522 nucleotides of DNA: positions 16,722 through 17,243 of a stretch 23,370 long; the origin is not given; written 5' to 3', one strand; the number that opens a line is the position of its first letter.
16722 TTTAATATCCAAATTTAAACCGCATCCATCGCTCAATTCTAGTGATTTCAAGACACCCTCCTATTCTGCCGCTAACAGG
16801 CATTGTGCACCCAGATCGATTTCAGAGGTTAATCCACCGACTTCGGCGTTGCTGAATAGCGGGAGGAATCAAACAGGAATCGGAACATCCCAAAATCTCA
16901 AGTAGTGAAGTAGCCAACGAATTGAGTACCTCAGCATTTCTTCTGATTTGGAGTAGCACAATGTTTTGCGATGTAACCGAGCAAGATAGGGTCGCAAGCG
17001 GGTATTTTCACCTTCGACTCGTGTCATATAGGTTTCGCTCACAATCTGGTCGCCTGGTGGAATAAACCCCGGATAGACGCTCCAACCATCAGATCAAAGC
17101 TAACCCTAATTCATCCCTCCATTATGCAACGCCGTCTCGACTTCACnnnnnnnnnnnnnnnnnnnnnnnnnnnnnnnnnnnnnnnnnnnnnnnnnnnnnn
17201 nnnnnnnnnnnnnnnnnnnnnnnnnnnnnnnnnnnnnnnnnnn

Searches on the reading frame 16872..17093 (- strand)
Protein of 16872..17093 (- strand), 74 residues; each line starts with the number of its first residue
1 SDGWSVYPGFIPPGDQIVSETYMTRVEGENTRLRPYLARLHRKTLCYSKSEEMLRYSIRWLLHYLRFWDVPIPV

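Call 8: search_protein_families(library=pfam, proteins=[window:16872-17075:-], max_evalue=0.01)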
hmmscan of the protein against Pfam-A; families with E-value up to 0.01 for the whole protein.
seq(68 aa): 1 family
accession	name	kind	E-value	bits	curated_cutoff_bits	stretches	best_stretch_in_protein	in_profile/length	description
PF03400.19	DDE_Tnp_IS1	-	2.2e-07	31.7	24.1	1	9-52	78-121/131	IS1 transposase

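Call 12: find_homologous_proteins(query=window:16872-17093:-, max_evalue=0.001)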
Query seq(74 aa) (74 aa): 1097 proteins with E <= 0.001 among 1100 candidates; the best 120 are listed.
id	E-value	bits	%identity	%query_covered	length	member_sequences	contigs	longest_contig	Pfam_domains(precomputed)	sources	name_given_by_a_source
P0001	3.1e-39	150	89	100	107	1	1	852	PF03400.19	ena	-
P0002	7.8e-39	149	91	100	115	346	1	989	PF03400.19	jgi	jgi:IS1 family transposase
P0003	2.0e-38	148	89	100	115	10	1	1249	PF03400.19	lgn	-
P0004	5.5e-38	146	91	100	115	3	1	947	PF03400.19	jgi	-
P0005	6.5e-38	146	90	99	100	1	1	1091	PF03400.19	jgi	jgi:IS1 family transposase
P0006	1.8e-37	145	88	99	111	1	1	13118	PF03400.19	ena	-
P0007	4.7e-37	143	88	99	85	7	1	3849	PF03400.19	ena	-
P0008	8.4e-37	142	85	99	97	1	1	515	PF03400.19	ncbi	-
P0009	1.3e-36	142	82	100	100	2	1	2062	PF03400.19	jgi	jgi:insertion element IS1 protein InsB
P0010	7.4e-36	139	86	99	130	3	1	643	PF03400.19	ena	-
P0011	2.0e-35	138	86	99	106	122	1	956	PF03400.19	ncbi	-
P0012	2.1e-35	138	85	99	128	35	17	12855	PF03400.19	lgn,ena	-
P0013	2.8e-35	138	82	99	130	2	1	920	PF03400.19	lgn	-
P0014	3.5e-35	137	86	99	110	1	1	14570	PF03400.19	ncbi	-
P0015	5.1e-35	137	81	99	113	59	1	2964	PF03400.19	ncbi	-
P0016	7.0e-35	136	80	100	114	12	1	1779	PF03400.19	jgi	jgi:insertion element IS1 protein InsB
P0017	1.6e-34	135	79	99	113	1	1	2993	PF03400.19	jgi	jgi:insertion element IS1 protein InsB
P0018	1.8e-34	135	81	99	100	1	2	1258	PF03400.19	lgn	-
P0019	2.4e-34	135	82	99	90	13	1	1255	PF03400.19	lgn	-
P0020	2.7e-34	134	85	99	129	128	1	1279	PF03400.19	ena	-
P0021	2.7e-34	134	84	99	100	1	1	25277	PF03400.19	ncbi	-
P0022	3.6e-34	134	82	99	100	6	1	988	PF03400.19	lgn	-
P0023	3.7e-34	134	84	99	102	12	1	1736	PF03400.19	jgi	jgi:IS1 family transposase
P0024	4.1e-34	134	82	99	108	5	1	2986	PF03400.19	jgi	jgi:IS1 family transposase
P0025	4.9e-34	134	82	99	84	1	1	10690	PF03400.19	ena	-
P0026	4.9e-34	134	82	99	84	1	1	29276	PF03400.19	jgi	-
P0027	4.9e-34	134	82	99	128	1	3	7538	PF03400.19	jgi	jgi:insertion element IS1 protein InsB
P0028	5.6e-34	133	81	99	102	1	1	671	PF03400.19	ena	-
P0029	5.6e-34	133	84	100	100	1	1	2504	PF03400.19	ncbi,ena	-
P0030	5.9e-34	133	81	99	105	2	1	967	PF03400.19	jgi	jgi:IS1 family transposase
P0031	6.2e-34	133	81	99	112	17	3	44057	PF03400.19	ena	-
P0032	6.5e-34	133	76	100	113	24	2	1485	PF03400.19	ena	-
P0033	7.5e-34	133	81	100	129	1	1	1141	PF03400.19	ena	-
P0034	8.5e-34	133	79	99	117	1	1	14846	PF03400.19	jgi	jgi:hypothetical protein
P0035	9.1e-34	133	82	99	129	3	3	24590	PF03400.19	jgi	jgi:IS1 family transposase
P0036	9.8e-34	133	78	100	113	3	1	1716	PF03400.19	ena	-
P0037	1.0e-33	133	78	99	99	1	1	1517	PF03400.19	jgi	jgi:insertion element IS1 protein InsB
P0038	1.2e-33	132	85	99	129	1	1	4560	PF03400.19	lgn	-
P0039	1.4e-33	132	81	99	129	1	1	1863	PF03400.19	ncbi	-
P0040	1.8e-33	132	81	99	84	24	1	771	PF03400.19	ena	-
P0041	1.9e-33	132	82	99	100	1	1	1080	PF03400.19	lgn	-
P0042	2.3e-33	131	82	96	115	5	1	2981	PF03400.19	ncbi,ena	-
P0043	2.3e-33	131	79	99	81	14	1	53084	PF03400.19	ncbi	-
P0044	2.7e-33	131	76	100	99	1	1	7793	PF03400.19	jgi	jgi:insertion element IS1 protein InsB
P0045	3.8e-33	131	81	99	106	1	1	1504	PF03400.19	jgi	jgi:IS1 family transposase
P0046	5.3e-33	130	82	99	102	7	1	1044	PF03400.19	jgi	jgi:insertion element IS1 protein InsB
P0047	6.0e-33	130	80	100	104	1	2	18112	PF03400.19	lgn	-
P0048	6.4e-33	130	79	99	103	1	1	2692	PF03400.19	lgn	-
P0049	6.8e-33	130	79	99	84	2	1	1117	PF03400.19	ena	-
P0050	7.1e-33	130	71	100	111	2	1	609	PF03400.19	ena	-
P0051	7.2e-33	130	76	100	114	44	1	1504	PF03400.19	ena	-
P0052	7.4e-33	130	79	99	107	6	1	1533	PF03400.19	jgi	-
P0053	8.0e-33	130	79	99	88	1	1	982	PF03400.19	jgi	jgi:insertion element IS1 protein InsB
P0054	8.3e-33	130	82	100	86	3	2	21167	PF03400.19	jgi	jgi:insertion element IS1 protein InsB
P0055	9.7e-33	129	81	99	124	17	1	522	PF03400.19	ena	-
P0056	1.1e-32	129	79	99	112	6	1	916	PF03400.19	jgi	jgi:IS1 family transposase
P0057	1.1e-32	129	78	100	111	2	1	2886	PF03400.19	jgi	jgi:insertion element IS1 protein InsB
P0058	1.2e-32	129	79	99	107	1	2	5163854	PF03400.19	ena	-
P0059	1.2e-32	129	81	99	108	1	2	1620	PF03400.19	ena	-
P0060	1.3e-32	129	79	99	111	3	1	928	PF03400.19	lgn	-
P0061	1.3e-32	129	79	99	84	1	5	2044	PF03400.19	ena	-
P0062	1.3e-32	129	79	99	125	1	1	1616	PF03400.19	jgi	jgi:insertion element IS1 protein InsB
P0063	1.4e-32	129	79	99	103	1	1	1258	PF03400.19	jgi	jgi:IS1 family transposase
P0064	1.4e-32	129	78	99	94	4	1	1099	PF03400.19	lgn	-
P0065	1.5e-32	129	78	99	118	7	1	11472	PF03400.19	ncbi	-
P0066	1.6e-32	129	81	99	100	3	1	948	PF03400.19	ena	-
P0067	1.9e-32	129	79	99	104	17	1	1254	PF03400.19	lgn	-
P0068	2.0e-32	128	78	99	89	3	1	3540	PF03400.19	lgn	-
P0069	2.2e-32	128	78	97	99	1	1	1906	PF03400.19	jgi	jgi:insertion element IS1 protein InsB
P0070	2.3e-32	128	82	100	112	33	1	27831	PF03400.19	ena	-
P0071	2.6e-32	128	76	97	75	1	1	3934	PF03400.19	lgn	-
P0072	2.6e-32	128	74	100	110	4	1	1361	PF03400.19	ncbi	-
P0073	2.8e-32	128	82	96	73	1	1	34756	PF03400.19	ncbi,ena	-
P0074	2.8e-32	128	78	100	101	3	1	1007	PF03400.19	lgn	-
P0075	3.2e-32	128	79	99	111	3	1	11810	PF03400.19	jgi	jgi:insertion element IS1 protein InsB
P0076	3.5e-32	128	78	100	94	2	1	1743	PF03400.19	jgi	jgi:insertion element IS1 protein InsB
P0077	3.7e-32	128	80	100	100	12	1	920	PF03400.19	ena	-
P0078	3.9e-32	128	78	99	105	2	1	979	PF03400.19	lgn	-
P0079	4.0e-32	128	77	99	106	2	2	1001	PF03400.19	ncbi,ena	-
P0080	4.2e-32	127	80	100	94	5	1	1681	PF03400.19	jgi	jgi:hypothetical protein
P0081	4.5e-32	127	76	100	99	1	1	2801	PF03400.19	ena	-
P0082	4.7e-32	127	75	99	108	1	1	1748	PF03400.19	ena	-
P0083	4.8e-32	127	85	97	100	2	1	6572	PF03400.19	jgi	jgi:IS1 family transposase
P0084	5.0e-32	127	82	99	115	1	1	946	PF03400.19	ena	-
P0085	5.6e-32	127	82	99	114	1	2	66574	PF03400.19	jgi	jgi:insertion element IS1 protein InsB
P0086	5.8e-32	127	80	95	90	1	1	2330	PF03400.19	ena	-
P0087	6.1e-32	127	77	100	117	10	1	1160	PF03400.19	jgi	-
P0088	7.5e-32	127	78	99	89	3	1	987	PF03400.19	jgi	jgi:insertion element IS1 protein InsB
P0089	7.5e-32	127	86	95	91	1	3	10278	PF03400.19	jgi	jgi:insertion element IS1 protein InsB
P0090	7.9e-32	127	89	88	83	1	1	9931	PF03400.19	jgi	jgi:IS1 family transposase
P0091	7.9e-32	127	77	99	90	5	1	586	PF03400.19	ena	-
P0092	8.3e-32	126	81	99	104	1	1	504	PF03400.19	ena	-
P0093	8.6e-32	126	77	100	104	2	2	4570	PF03400.19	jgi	-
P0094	9.2e-32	126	82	96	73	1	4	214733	PF03400.19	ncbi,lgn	-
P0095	1.0e-31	126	79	99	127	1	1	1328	PF03400.19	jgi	jgi:IS1 family transposase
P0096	1.1e-31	126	78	100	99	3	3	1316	PF03400.19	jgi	jgi:IS1 family transposase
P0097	1.1e-31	126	79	99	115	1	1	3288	PF03400.19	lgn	-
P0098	1.1e-31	126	85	96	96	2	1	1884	PF03400.19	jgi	-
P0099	1.2e-31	126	82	99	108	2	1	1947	PF03400.19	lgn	-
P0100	1.2e-31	126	75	99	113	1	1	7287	PF03400.19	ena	-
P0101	1.3e-31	126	81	97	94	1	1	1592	PF03400.19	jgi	jgi:hypothetical protein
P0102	1.5e-31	126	80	96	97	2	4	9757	PF03400.19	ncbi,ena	-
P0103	1.5e-31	126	81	97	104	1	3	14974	PF03400.19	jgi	jgi:insertion element IS1 protein InsB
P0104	1.6e-31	126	78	99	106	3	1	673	PF03400.19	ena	-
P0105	1.9e-31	125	81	99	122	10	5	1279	PF03400.19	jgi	jgi:insertion element IS1 protein InsB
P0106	1.9e-31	125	77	100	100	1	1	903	PF03400.19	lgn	-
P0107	2.1e-31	125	78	100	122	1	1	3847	PF03400.19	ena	-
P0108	2.2e-31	125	79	99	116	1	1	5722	PF03400.19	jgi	jgi:insertion element IS1 protein InsB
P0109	2.2e-31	125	74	100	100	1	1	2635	PF03400.19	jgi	jgi:insertion element IS1 protein InsB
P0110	2.3e-31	125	78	100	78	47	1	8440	PF03400.19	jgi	jgi:IS1 family transposase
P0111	2.4e-31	125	81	97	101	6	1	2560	PF03400.19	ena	-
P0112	2.5e-31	125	78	99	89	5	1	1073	PF03400.19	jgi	jgi:IS1 family transposase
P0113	2.6e-31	125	76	100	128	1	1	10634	PF03400.19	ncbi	-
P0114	2.7e-31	125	81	97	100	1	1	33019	PF03400.19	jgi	jgi:insertion element IS1 protein InsB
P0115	2.7e-31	125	78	100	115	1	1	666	PF03400.19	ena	-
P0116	3.1e-31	125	76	100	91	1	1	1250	PF03400.19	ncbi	ncbi:MAG: IS1 family transposase, partial [Cyanobacteria bacterium J06638_22]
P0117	3.1e-31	125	75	97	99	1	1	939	PF03400.19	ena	-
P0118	3.1e-31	125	78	93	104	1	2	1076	PF03400.19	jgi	jgi:insertion element IS1 protein InsB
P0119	3.4e-31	125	80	100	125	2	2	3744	PF03400.19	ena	-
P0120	3.4e-31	125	76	100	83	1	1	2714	PF03400.19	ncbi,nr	ncbi:MAG: IS1 family transposase, partial [Leptolyngbya sp. SIO1D8]|nr:IS1 family transposase [Lepto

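Call 13: find_encoding_contigs(protein=P0012, flank=3000, max_places=8)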
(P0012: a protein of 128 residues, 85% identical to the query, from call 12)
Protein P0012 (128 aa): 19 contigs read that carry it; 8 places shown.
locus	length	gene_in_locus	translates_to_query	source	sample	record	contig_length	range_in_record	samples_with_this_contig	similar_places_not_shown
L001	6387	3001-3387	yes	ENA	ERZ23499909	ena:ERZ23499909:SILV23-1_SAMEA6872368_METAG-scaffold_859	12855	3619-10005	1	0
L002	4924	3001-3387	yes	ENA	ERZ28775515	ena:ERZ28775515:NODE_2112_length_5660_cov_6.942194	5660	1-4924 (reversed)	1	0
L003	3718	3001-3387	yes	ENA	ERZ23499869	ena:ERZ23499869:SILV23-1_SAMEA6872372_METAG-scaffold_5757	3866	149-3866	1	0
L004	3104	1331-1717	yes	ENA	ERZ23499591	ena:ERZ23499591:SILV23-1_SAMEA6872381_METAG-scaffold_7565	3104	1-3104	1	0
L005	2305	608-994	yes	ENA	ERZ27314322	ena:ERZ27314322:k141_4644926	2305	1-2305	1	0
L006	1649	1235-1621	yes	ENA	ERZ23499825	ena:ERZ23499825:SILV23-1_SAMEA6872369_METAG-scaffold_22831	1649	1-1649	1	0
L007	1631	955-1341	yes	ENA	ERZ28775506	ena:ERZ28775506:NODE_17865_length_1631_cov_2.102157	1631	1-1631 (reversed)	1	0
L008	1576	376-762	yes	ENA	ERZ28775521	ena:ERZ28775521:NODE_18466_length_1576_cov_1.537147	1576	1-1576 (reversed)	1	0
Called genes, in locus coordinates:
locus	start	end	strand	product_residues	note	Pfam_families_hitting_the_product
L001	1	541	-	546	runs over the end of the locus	PF00004:AAA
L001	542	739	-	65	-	PF11211:DUF2997 (weak)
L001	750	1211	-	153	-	PF06868:DUF1257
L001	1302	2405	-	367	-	-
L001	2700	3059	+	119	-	-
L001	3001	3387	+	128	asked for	PF03400:DDE_Tnp_IS1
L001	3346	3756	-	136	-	PF03400:DDE_Tnp_IS1, PF13610:DDE_Tnp_IS240 (weak)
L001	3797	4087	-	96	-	PF03811:Zn_ribbon_InsA, PF12759:HTH_Tnp_IS1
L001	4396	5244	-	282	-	PF00089:Trypsin, PF13365:Trypsin_2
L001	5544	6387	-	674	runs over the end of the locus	-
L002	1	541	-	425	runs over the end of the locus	?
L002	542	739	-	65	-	PF11211:DUF2997 (weak)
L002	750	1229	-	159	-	PF06868:DUF1257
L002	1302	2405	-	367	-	-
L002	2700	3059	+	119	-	-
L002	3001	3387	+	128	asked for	PF03400:DDE_Tnp_IS1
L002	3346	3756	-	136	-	PF03400:DDE_Tnp_IS1, PF13610:DDE_Tnp_IS240 (weak)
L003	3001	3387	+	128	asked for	PF03400:DDE_Tnp_IS1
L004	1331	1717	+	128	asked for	PF03400:DDE_Tnp_IS1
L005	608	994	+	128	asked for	PF03400:DDE_Tnp_IS1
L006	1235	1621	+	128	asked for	PF03400:DDE_Tnp_IS1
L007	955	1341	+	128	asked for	PF03400:DDE_Tnp_IS1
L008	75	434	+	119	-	-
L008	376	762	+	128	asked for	PF03400:DDE_Tnp_IS1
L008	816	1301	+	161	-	PF05685:Uma2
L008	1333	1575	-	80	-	?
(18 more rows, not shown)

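Call 14: find_encoding_contigs(protein=P0006, flank=3000, max_places=4)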
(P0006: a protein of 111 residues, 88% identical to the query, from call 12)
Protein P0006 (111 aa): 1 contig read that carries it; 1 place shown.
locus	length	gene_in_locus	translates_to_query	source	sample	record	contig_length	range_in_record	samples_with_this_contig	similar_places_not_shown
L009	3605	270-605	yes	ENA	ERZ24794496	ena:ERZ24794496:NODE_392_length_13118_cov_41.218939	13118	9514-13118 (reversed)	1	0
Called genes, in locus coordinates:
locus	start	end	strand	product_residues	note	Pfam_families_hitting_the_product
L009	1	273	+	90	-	?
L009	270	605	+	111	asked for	PF03400:DDE_Tnp_IS1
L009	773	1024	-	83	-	-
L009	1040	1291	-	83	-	PF08846:DUF1816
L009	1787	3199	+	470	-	PF14104:DUF4277, PF01609:DDE_Tnp_1 (weak)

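Call 15: find_encoding_contigs(protein=P0014, flank=3000, max_places=4)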
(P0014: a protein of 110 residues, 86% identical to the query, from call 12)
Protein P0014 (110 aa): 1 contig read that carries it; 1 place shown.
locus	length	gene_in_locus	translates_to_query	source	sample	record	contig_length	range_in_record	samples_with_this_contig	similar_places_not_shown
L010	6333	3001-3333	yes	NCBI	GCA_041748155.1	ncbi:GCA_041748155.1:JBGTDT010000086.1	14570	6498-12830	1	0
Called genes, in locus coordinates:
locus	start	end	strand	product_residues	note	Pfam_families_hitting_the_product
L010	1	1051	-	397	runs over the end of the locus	PF08486:SpoIID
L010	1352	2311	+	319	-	PF23023:Anti-Pycsar_Apyc1, PF00753:Lactamase_B (weak), PF13691:Lactamase_B_4 (weak), PF12706:Lactamase_B_2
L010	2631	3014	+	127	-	-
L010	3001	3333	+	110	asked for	PF03400:DDE_Tnp_IS1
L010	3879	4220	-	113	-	PF13683:rve_3, PF13333:rve_2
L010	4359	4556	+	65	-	PF14706:Tnp_DNA_bind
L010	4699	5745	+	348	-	-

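Call 40: find_encoding_contigs(protein=P0003, flank=2000, max_places=6)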
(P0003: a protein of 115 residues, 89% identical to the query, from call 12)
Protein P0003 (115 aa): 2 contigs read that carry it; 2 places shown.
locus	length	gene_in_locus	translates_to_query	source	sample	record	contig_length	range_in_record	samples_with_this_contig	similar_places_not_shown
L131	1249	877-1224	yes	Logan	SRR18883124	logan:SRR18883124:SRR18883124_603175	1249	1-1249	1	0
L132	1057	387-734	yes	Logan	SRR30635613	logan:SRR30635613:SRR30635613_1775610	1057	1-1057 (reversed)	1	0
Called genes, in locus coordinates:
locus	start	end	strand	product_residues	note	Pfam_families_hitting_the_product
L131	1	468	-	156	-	?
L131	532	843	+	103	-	-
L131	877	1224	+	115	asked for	PF03400:DDE_Tnp_IS1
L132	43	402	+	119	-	-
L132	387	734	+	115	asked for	PF03400:DDE_Tnp_IS1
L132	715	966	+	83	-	-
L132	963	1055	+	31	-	?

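Call 41: find_encoding_contigs(protein=P0002, flank=2000, max_places=6)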
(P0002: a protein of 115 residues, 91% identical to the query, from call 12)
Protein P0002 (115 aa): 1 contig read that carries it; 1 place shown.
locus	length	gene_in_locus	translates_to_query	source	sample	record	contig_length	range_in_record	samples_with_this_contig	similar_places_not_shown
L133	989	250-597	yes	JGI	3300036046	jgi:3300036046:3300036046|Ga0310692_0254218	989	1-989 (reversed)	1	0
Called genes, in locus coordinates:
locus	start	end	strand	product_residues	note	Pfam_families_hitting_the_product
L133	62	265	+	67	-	-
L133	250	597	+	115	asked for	PF03400:DDE_Tnp_IS1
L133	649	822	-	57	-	-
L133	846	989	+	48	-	?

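Call 42: find_encoding_contigs(protein=P0005, flank=2000, max_places=6)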
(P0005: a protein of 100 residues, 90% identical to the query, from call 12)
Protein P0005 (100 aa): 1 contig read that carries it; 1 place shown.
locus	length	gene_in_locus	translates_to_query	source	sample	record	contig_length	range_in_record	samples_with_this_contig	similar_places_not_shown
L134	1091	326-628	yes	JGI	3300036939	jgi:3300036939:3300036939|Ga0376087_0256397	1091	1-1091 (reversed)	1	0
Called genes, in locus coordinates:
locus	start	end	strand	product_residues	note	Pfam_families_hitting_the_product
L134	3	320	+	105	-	?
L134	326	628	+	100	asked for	PF03400:DDE_Tnp_IS1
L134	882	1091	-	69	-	?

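Call 51: search_protein_families(library=pfam, proteins=[L132:43-402:+, L132:387-734:+], max_evalue=0.01)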
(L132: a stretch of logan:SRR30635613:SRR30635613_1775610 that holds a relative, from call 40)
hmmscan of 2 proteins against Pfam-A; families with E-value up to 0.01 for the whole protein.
L132:43-402:+ (119 aa): 3 families
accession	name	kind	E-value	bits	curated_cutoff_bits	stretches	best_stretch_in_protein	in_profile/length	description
PF23451.1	Zn_ribbon_PaaD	-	0.0057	16.7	27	0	2-32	16-49/53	PaaD zinc beta ribbon domain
PF08274.17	Zn_Ribbon_YjdM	-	0.0069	16.8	30.8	0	2-32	4-29/30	PhnA Zinc-Ribbon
PF08271.17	Zn_Ribbon_TF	-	0.0083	16.1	29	0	1-28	1-25/43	TFIIB zinc-binding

L132:387-734:+ (115 aa): 1 family
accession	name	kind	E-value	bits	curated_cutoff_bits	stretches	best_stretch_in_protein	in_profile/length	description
PF03400.19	DDE_Tnp_IS1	-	4.8e-18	66.2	24.1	1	1-97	23-119/131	IS1 transposase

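Call 68: list_cluster_members(proteins=[P0008, P0011, P0015, P0021, P0029, P0039, P0042, P0043, P0065, P0073])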
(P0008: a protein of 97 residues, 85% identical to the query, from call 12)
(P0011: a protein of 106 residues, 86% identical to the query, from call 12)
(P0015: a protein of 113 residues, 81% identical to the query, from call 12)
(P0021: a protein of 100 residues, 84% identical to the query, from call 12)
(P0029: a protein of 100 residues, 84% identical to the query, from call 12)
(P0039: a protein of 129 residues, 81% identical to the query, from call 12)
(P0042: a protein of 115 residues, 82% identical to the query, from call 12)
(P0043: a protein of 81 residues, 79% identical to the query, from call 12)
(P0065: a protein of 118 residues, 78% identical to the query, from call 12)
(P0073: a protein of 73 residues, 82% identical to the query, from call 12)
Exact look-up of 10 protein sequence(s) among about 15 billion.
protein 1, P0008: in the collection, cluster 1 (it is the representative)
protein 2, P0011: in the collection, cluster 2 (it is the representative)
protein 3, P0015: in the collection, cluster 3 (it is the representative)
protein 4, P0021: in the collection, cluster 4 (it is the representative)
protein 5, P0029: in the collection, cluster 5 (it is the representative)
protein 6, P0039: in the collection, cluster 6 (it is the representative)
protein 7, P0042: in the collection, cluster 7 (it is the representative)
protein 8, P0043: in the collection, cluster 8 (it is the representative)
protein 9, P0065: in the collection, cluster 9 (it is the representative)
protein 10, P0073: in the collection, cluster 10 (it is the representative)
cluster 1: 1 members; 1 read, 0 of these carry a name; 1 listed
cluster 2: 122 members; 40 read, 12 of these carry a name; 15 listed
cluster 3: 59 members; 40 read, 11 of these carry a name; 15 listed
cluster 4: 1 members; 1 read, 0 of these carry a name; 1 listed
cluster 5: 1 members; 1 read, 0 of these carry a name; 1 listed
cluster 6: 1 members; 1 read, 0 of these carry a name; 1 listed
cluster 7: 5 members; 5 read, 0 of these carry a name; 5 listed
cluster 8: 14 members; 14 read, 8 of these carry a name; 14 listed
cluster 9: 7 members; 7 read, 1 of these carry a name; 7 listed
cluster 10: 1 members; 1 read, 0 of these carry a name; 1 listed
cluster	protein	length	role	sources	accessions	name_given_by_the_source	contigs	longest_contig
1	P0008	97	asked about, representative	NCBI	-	-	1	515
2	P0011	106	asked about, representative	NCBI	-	-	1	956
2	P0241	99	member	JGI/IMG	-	IS1 family transposase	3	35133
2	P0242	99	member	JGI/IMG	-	insertion element IS1 protein InsB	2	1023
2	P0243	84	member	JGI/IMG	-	insertion element IS1 protein InsB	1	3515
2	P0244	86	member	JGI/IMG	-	insertion element IS1 protein InsB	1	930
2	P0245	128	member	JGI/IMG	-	insertion element IS1 protein InsB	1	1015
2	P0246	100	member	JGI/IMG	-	insertion element IS1 protein InsB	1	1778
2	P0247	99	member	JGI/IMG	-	IS1 family transposase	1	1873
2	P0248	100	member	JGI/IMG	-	IS1 family transposase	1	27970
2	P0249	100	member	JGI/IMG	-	IS1 family transposase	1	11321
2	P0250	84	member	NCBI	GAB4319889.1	MAG: hypothetical protein OHK0047_02160 [Leptolyngbyaceae cyanobacterium]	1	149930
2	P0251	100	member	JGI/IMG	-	IS1 family transposase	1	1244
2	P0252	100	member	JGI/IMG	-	IS1 family transposase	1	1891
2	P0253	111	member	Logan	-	-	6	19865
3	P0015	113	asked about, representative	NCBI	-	-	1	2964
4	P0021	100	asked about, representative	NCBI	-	-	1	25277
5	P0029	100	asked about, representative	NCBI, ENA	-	-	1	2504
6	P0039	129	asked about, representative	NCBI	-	-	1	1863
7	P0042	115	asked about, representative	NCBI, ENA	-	-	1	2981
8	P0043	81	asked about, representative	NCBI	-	-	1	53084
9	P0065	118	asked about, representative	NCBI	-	-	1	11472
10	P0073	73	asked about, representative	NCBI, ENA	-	-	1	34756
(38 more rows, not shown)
